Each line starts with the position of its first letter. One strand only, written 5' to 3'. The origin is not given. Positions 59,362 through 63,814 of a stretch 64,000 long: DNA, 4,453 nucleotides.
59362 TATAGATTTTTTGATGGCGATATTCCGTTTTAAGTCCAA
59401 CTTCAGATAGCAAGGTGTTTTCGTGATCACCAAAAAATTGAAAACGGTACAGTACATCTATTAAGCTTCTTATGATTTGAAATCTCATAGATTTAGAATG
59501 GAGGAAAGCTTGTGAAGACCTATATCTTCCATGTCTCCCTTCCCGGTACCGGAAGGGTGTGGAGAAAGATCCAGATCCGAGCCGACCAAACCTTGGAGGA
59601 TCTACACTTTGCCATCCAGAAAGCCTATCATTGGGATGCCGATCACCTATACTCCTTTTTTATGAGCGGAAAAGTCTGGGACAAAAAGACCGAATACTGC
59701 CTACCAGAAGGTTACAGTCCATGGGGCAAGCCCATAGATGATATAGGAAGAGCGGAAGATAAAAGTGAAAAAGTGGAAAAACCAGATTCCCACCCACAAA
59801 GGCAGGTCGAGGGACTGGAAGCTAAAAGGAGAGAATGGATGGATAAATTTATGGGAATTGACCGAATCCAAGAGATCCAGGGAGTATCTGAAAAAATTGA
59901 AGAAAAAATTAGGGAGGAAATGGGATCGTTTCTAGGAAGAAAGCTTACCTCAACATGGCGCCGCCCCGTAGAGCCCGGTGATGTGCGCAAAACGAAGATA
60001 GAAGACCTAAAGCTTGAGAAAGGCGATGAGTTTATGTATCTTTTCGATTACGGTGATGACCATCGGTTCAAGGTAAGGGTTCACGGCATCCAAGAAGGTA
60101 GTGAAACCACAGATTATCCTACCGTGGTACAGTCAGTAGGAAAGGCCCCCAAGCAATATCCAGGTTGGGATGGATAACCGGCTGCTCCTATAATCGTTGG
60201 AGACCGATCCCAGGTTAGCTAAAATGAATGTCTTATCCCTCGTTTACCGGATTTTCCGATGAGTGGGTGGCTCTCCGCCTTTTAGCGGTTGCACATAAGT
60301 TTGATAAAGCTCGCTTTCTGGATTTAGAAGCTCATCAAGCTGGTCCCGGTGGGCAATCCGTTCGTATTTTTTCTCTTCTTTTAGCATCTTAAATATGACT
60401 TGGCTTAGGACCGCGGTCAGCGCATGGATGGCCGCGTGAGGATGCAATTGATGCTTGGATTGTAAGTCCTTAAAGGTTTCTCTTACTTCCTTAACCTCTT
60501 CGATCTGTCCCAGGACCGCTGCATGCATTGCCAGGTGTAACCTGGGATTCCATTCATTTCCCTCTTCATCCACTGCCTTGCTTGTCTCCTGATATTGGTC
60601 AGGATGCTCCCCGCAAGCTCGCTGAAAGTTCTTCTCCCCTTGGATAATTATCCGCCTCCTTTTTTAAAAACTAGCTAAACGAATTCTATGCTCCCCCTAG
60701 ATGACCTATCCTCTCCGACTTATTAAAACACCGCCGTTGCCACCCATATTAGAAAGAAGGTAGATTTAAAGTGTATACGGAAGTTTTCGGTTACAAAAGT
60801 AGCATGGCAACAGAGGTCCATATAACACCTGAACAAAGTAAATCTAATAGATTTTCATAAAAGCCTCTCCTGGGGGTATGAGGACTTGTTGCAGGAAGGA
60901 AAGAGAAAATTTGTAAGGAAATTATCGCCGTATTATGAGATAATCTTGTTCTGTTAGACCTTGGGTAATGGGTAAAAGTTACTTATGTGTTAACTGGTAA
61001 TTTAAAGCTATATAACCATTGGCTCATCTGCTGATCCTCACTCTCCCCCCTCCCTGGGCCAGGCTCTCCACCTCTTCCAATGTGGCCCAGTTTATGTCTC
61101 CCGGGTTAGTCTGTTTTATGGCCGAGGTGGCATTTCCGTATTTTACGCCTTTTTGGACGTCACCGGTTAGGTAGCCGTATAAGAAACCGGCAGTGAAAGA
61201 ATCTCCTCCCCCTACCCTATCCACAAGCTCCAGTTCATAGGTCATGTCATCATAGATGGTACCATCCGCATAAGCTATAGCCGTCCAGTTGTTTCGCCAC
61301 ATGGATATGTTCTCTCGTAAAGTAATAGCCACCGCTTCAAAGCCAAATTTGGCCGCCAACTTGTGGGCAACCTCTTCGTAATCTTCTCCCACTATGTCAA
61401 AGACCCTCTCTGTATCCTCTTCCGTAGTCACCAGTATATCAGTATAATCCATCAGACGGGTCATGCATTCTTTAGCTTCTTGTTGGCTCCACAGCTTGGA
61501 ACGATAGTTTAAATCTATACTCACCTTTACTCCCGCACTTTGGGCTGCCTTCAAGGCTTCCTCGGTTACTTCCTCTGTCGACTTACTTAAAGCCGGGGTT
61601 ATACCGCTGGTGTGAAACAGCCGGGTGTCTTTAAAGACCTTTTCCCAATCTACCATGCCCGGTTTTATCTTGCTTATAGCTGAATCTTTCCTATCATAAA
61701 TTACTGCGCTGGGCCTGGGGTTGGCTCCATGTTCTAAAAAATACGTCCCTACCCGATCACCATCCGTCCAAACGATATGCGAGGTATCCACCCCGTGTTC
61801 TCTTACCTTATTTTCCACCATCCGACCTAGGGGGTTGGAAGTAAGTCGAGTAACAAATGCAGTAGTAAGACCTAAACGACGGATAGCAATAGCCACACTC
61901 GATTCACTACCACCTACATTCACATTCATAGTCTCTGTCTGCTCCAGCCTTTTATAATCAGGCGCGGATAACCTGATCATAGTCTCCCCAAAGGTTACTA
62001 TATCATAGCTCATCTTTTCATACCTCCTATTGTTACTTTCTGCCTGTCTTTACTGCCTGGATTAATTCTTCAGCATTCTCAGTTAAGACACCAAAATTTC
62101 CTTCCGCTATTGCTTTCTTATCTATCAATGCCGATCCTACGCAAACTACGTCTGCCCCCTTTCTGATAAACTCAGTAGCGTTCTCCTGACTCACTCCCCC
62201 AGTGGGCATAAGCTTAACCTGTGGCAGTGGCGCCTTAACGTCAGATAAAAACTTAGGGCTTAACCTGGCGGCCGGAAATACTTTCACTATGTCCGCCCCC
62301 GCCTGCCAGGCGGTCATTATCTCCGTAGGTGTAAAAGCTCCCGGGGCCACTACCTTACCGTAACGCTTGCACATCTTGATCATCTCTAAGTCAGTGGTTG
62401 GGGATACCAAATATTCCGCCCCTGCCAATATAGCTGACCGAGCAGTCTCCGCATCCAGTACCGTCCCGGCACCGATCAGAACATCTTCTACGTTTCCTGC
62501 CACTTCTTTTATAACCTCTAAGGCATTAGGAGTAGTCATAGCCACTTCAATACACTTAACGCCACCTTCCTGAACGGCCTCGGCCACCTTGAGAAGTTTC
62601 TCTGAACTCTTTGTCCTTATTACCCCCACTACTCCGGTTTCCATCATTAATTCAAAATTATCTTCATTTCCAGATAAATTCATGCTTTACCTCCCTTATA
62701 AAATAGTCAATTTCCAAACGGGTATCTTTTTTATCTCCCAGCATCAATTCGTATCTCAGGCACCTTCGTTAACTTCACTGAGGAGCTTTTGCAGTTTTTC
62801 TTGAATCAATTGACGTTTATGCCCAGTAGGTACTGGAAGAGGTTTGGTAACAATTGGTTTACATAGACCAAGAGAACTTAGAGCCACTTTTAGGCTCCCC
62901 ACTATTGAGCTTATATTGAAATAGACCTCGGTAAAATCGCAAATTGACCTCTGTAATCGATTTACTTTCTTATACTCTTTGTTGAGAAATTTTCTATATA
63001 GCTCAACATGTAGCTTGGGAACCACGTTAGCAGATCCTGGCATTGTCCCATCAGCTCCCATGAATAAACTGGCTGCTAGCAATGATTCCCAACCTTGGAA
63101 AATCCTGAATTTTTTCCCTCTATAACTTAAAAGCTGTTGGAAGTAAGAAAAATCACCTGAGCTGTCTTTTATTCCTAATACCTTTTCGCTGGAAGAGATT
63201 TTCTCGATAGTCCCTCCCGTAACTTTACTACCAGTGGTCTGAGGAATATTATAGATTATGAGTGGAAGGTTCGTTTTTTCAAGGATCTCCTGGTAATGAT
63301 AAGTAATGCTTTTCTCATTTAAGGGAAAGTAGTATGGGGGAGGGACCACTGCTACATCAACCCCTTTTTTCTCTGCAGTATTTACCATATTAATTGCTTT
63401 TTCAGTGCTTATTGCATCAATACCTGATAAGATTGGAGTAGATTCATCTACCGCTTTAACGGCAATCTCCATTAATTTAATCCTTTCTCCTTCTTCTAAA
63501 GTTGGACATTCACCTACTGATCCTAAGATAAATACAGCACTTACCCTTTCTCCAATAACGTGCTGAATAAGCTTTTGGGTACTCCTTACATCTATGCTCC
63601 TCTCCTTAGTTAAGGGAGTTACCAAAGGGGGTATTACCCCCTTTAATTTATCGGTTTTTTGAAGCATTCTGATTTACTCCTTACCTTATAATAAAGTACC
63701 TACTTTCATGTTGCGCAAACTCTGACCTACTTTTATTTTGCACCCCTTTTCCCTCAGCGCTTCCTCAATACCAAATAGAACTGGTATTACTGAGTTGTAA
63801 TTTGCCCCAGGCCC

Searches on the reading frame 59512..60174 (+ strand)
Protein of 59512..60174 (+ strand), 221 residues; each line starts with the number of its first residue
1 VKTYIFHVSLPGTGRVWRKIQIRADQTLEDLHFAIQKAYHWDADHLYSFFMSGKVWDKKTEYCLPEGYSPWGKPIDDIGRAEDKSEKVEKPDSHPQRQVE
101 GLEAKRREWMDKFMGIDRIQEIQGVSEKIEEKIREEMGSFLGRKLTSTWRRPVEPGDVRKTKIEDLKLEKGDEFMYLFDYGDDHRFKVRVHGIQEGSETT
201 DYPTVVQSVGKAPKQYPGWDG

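Call 16: search_protein_families(library=pfam, proteins=[window:59512-60174:+], max_evalue=0.001)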
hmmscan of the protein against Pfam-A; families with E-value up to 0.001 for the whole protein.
window:59512-60174:+ (221 aa): 1 family
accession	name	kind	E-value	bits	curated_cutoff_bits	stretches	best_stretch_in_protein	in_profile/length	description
PF07929.16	PRiA4_ORF3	-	4.6e-22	79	26.6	1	3-214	2-129/173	Plasmid pRiA4b ORF-3-like protein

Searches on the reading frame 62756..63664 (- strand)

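Call 16: search_protein_families(library=pfam, proteins=[window:62756-63664:-], max_evalue=0.001)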
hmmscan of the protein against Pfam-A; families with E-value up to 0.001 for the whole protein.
window:62756-63664:- (302 aa): 1 family
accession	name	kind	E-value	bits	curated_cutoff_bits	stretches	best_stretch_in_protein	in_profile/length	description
PF00701.28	DHDPS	-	7.2e-59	199.3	22.1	1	6-289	1-284/289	Dihydrodipicolinate synthetase family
